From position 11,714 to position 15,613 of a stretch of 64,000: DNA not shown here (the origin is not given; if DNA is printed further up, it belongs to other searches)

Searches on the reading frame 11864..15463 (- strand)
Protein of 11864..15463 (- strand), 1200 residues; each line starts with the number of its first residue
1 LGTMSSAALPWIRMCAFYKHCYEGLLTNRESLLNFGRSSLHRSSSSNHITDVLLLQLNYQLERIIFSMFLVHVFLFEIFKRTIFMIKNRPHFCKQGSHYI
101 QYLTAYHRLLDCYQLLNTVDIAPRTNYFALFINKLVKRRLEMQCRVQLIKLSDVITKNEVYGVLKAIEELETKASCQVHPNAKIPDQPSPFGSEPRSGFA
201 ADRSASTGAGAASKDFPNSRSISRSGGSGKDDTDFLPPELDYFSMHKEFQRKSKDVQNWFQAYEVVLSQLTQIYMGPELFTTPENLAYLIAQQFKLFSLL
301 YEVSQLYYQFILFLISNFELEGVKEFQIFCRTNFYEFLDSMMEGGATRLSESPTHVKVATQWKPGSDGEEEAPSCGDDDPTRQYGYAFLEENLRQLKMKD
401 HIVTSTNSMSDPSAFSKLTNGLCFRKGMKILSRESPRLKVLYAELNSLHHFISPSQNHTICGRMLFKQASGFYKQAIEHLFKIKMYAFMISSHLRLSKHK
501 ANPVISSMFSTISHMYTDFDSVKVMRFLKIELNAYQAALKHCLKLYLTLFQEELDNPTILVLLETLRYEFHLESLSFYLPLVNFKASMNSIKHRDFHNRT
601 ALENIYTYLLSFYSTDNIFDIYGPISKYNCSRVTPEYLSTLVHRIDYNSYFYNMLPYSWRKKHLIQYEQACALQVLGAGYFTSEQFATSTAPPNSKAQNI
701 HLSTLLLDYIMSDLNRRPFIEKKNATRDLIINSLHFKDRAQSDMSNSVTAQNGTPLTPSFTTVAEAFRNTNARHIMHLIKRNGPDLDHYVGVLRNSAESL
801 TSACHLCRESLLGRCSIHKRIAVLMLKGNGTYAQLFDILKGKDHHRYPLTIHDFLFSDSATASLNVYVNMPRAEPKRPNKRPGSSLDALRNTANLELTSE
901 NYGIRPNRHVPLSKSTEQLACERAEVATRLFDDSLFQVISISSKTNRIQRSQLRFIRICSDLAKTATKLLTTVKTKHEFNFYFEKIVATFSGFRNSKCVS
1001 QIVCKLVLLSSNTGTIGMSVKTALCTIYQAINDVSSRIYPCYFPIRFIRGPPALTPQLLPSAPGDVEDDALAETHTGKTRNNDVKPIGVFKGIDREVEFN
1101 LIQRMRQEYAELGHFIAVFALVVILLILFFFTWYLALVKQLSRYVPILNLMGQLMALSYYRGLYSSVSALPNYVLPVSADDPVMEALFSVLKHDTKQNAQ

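Call 40: search_protein_representatives(alignment_id=A3)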
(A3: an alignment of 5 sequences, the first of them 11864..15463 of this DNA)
Query: 5 sequences, 1196 profile positions. Proteins with E-value up to 0.001 (for the whole library): 3; up to 1e-10: 3; up to 1e-30: 3. The best 3 are listed.
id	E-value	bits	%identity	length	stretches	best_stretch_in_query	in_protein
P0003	0.0e+00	2594.3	-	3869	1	1-1195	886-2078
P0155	4.9e-130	451.8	-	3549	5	435-680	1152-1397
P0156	6.7e-48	179.7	-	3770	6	510-682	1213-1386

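Call 42: search_protein_families(library=pfam, proteins=[P0155, P0156], max_evalue=10)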
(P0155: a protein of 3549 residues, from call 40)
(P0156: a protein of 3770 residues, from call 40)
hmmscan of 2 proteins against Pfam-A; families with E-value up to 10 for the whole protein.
P0155 (3549 aa): 0 families

P0156 (3770 aa): 1 family
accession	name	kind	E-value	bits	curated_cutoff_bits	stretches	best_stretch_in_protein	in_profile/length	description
PF01827.32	FTH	-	0.035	14.3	22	1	3504-3546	24-66/141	FTH domain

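Call 43: list_cluster_members(proteins=[P0155, P0156])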
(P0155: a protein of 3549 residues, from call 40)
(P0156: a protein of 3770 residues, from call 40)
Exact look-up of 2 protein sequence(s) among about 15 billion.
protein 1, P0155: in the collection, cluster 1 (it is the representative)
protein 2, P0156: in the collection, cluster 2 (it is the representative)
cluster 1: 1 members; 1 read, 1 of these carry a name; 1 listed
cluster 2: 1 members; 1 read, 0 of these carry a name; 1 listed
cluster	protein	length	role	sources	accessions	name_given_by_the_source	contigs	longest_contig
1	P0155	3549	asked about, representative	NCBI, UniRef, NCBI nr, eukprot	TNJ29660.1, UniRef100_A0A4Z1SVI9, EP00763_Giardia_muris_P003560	hypothetical protein GMRT_16314 [Giardia muris] | Uncharacterized protein n=1 Tax=Giardia muris TaxID=5742 RepID=A0A4Z1SVI9_GIAMU | TNJ29660.1 hypothetical protein GMRT_16314 [Giardia muris]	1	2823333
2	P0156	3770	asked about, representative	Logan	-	-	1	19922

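Call 53: find_encoding_contigs(protein=P0156, flank=4000, max_places=2)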
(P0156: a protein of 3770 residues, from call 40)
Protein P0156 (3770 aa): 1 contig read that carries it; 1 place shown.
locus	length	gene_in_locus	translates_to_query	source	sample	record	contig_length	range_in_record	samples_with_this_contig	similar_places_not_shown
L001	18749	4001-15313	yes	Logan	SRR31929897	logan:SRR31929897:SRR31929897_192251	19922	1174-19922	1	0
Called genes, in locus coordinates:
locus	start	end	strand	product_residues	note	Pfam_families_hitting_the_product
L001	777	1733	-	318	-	PF01553:Acyltransferase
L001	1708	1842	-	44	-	-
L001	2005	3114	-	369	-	PF01553:Acyltransferase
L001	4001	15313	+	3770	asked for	-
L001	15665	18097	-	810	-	PF22916:UTP25_NTPase-like, PF06862:Utp25_C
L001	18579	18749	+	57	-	?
